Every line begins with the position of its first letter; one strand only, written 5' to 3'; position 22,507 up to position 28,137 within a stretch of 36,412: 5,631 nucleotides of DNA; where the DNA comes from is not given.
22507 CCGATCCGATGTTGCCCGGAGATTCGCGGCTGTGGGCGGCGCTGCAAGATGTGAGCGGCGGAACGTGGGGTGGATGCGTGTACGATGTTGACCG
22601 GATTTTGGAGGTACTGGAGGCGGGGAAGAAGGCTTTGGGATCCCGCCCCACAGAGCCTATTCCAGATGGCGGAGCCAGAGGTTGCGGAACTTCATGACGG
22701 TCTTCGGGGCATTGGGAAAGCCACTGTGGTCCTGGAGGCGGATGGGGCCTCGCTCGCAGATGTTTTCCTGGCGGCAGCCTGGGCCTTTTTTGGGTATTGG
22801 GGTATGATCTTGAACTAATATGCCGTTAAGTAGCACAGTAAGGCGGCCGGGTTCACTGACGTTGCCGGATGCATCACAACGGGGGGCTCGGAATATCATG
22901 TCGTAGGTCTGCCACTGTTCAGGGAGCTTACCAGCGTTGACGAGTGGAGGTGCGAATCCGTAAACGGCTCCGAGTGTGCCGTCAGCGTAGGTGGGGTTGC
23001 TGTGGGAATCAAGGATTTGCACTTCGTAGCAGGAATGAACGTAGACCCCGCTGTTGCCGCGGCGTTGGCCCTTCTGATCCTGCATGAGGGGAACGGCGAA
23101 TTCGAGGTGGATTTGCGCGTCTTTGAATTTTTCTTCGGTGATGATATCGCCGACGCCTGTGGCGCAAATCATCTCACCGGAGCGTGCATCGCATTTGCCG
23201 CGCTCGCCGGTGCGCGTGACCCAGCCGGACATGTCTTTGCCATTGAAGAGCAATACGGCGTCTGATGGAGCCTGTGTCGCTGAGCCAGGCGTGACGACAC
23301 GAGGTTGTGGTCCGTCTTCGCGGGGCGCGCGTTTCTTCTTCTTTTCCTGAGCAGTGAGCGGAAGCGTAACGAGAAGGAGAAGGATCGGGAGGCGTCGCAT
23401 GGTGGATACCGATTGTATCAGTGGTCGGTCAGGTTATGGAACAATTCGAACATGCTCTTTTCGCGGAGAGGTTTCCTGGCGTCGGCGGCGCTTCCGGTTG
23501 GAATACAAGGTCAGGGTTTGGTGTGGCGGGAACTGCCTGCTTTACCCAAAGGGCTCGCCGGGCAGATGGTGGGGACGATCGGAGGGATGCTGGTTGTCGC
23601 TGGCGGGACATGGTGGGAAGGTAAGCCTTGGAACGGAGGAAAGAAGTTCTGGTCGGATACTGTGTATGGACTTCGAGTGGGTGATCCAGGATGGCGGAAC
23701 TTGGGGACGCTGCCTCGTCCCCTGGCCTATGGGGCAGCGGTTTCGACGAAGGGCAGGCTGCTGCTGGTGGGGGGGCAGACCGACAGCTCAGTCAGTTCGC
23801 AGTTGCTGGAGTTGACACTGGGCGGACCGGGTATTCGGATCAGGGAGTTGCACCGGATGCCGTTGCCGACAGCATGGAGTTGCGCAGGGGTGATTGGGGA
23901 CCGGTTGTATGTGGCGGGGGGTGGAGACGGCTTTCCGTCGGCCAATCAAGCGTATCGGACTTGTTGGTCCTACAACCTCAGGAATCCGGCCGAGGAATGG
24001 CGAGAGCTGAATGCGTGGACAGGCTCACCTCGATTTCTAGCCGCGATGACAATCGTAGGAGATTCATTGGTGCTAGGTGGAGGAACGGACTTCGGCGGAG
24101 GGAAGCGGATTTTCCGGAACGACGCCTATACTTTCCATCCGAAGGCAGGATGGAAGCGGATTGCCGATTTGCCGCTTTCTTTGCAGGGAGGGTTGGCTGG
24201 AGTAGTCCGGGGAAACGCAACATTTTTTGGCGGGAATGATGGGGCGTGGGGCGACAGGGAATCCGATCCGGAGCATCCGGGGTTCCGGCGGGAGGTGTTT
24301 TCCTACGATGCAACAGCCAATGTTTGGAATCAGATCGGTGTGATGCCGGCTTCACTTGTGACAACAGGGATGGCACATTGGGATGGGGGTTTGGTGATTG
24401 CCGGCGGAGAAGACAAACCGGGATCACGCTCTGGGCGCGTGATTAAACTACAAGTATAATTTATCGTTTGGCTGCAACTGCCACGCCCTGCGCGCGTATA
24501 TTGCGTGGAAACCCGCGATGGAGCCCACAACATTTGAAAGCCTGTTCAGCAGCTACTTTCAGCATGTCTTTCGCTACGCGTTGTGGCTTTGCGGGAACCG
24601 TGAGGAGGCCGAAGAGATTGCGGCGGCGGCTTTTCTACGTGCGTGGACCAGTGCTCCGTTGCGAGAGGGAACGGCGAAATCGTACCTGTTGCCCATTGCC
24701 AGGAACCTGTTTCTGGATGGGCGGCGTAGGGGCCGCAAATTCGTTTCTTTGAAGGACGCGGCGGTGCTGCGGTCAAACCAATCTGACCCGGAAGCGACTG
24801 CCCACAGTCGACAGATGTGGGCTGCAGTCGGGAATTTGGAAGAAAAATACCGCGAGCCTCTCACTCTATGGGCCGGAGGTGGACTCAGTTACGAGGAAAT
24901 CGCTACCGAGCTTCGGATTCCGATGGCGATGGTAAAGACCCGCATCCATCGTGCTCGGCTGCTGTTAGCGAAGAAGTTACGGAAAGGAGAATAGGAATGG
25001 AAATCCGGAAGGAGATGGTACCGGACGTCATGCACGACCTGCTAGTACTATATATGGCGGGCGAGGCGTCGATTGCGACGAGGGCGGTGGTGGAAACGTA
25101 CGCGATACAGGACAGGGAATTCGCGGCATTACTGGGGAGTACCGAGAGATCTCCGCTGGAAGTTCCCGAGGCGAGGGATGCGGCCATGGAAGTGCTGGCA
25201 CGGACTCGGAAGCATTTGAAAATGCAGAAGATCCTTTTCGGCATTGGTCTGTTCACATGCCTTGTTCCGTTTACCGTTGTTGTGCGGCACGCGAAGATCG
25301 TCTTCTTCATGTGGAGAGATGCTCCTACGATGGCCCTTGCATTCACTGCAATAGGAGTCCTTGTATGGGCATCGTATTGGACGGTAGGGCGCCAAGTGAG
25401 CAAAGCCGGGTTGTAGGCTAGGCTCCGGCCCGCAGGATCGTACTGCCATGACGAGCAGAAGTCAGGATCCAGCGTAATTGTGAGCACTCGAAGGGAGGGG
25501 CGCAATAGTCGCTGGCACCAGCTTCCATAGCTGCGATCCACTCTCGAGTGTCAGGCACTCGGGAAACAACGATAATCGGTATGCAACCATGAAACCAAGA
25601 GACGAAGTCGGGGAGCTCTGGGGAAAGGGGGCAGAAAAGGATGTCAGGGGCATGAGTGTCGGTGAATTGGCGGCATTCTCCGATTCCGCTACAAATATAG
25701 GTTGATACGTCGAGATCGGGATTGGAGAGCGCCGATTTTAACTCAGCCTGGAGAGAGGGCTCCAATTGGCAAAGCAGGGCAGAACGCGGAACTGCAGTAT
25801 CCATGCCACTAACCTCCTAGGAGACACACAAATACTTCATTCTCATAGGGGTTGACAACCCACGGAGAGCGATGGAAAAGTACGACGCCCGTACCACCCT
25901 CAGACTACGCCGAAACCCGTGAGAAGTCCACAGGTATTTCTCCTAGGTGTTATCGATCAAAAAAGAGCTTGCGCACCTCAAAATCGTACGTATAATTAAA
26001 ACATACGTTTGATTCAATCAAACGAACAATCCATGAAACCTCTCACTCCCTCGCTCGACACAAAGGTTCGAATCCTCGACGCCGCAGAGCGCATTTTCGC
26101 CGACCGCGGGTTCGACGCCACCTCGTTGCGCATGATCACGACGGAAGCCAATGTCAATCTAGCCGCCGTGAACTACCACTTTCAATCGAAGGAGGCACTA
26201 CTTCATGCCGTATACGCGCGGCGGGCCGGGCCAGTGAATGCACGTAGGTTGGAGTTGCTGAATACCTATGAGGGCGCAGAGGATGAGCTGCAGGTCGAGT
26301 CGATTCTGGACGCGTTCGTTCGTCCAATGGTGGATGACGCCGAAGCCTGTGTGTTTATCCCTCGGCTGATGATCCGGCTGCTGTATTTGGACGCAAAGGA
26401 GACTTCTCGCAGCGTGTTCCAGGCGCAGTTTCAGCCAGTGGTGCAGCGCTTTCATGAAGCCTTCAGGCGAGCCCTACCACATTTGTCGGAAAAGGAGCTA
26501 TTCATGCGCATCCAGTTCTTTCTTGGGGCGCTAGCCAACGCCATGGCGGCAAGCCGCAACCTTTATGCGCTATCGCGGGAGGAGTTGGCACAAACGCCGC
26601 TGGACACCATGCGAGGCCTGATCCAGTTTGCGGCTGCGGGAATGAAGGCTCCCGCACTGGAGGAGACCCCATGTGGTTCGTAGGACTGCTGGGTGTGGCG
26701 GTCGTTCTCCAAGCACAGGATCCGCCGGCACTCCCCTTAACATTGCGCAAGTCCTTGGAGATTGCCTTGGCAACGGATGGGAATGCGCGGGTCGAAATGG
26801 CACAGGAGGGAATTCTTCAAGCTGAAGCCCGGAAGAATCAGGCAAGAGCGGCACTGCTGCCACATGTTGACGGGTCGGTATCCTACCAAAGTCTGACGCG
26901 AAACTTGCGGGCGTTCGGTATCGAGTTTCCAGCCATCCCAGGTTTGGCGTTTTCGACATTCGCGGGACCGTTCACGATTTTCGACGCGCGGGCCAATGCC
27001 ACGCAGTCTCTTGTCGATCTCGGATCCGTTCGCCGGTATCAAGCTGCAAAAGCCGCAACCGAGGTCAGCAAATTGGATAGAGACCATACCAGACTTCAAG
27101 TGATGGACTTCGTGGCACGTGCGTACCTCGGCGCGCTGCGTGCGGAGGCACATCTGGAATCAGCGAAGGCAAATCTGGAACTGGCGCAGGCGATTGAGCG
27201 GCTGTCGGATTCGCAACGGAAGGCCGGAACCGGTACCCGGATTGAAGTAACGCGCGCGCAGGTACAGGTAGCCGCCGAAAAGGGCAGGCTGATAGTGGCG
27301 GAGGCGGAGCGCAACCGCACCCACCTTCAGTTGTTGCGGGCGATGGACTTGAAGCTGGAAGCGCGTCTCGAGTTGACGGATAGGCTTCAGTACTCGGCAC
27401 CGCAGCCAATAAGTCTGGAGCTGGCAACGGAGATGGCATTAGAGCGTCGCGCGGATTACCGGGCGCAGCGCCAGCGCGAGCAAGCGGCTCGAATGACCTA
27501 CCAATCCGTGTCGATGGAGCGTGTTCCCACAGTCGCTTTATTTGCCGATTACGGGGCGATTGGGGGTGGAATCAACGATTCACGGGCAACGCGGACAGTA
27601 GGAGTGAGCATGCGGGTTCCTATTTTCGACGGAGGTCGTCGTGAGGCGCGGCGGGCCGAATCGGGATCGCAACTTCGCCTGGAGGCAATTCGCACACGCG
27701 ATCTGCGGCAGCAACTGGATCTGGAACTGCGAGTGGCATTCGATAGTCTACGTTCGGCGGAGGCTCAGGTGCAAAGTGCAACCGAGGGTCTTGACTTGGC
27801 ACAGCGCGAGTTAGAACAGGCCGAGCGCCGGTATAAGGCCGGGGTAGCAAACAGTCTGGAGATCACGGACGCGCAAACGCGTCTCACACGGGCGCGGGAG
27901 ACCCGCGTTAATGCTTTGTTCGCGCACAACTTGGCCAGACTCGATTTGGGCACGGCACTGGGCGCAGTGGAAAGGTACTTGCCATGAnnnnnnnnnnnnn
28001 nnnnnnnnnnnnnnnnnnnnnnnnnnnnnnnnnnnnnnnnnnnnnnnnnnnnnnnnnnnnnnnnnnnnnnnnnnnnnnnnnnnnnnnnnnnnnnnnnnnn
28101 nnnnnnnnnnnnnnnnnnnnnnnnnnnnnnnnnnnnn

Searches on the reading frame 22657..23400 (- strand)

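Call 68: search_protein_families(library=pfam, proteins=[window:22657-23400:-], max_evalue=0.00001)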
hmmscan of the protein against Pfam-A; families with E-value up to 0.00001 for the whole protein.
window:22657-23400:- (247 aa): 1 family
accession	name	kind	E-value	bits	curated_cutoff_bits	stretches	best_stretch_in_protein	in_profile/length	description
PF06439.18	3keto-disac_hyd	-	8.7e-35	120.9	26.8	1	48-244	2-187/187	3-keto-disaccharide hydrolase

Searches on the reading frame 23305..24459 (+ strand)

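Call 68: search_protein_families(library=pfam, proteins=[window:23305-24459:+], max_evalue=0.00001)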
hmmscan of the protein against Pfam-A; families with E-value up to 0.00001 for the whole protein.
window:23305-24459:+ (384 aa): 7 families
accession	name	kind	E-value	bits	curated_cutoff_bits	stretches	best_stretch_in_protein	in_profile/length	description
PF24996.1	NANM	-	6e-26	91.6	45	2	66-163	221-333/350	N-acetylneuraminate epimerase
PF24681.1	Kelch_KLHDC2_KLHL20_DRC7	-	5.1e-13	49.3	50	1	144-347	3-197/221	KLHDC2/KLHL20/DRC7 Kelch-repeats domain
PF13964.12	Kelch_6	-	3.2e-12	46.4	25.3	0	197-227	10-37/50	Kelch motif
PF01344.31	Kelch_1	-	1e-11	44.5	20.1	0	193-235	6-42/46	Kelch motif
PF24981.1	Beta-prop_ATRN-LZTR1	-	3.7e-09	36.7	50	0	200-288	161-253/289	Attractin/LZTR1 beta-propeller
PF13415.12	Kelch_3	-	1.5e-07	31.8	22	0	198-249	1-46/48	Galactose oxidase, central domain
PF13418.12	Kelch_4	-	3.1e-06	27.5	21.6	0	142-166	4-30/49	Galactose oxidase, central domain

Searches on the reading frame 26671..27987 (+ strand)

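Call 68: search_protein_families(library=pfam, proteins=[window:26671-27987:+], max_evalue=0.00001)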
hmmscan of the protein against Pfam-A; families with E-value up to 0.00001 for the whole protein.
window:26671-27987:+ (438 aa): 1 family
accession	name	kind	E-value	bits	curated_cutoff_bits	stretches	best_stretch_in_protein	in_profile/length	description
PF02321.23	OEP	-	1.2e-52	178.9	22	2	251-431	3-187/187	Outer membrane efflux protein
